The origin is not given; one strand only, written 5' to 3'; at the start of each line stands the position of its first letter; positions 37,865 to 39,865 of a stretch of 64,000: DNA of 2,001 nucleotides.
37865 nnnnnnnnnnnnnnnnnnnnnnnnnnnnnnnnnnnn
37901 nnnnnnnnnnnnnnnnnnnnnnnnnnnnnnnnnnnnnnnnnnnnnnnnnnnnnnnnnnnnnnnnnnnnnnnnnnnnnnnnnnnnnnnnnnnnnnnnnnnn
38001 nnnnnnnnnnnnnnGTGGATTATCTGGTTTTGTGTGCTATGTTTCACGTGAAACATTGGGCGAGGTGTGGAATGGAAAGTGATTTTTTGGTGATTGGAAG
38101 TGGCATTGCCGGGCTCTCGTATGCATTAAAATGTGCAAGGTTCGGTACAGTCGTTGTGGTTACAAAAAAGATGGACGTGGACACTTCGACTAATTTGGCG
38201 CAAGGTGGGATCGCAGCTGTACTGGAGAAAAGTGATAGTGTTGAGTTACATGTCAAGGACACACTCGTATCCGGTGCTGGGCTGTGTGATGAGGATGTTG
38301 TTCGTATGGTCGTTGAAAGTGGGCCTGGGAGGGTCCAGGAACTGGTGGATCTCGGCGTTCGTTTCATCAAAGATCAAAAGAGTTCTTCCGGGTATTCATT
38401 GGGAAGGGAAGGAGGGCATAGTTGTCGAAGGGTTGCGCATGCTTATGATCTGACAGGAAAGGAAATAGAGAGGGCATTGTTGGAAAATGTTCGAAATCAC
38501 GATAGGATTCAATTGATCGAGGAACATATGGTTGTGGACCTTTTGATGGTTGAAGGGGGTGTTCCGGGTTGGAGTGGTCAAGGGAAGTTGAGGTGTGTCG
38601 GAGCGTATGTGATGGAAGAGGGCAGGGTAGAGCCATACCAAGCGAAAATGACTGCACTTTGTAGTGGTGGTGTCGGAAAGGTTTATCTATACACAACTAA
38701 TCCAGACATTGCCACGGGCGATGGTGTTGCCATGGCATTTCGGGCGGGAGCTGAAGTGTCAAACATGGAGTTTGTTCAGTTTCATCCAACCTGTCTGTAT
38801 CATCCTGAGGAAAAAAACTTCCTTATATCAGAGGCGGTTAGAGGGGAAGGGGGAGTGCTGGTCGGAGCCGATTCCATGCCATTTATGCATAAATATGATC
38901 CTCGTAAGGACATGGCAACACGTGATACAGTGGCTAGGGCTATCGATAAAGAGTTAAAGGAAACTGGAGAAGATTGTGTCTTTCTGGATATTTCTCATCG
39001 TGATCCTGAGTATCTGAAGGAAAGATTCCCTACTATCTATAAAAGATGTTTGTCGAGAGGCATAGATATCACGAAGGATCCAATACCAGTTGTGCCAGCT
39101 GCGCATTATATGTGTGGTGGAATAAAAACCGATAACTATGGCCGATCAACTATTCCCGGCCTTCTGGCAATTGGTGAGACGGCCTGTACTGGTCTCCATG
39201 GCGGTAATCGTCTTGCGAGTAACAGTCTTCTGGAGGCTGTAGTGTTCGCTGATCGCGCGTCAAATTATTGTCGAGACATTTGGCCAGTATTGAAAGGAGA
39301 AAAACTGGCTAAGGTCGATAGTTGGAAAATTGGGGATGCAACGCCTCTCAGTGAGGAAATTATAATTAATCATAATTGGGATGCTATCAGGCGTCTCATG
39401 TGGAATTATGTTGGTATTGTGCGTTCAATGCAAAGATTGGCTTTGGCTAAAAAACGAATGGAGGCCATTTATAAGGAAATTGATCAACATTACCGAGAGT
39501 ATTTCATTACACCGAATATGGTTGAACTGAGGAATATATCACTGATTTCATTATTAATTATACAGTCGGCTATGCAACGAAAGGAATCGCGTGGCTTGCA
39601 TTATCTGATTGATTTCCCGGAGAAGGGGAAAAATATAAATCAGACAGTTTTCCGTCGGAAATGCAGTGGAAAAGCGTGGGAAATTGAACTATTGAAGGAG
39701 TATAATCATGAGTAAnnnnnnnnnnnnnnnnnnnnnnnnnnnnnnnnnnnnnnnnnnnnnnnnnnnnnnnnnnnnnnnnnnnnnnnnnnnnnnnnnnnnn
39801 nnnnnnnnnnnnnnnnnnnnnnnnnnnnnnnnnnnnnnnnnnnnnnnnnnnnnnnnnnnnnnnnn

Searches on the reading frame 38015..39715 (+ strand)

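Call 8: search_protein_families(library=pfam, proteins=[window:38015-39715:+])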
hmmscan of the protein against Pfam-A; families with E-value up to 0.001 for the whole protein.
window:38015-39715:+ (566 aa): 4 families
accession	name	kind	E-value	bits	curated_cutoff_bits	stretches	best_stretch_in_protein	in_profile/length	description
PF00890.30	FAD_binding_2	-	2e-93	314.3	20.4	1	23-405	1-414/414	FAD binding domain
PF02910.25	Succ_DH_flav_C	-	8.2e-11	42.4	20.8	1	457-537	3-89/130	Fumarate reductase flavoprotein C-term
PF01266.30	DAO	-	1.9e-05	24.8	27.9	1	23-121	1-74/353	FAD dependent oxidoreductase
PF07992.20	Pyr_redox_2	-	4.2e-05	23.5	26.1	0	23-56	2-31/291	Pyridine nucleotide-disulphide oxidoreductase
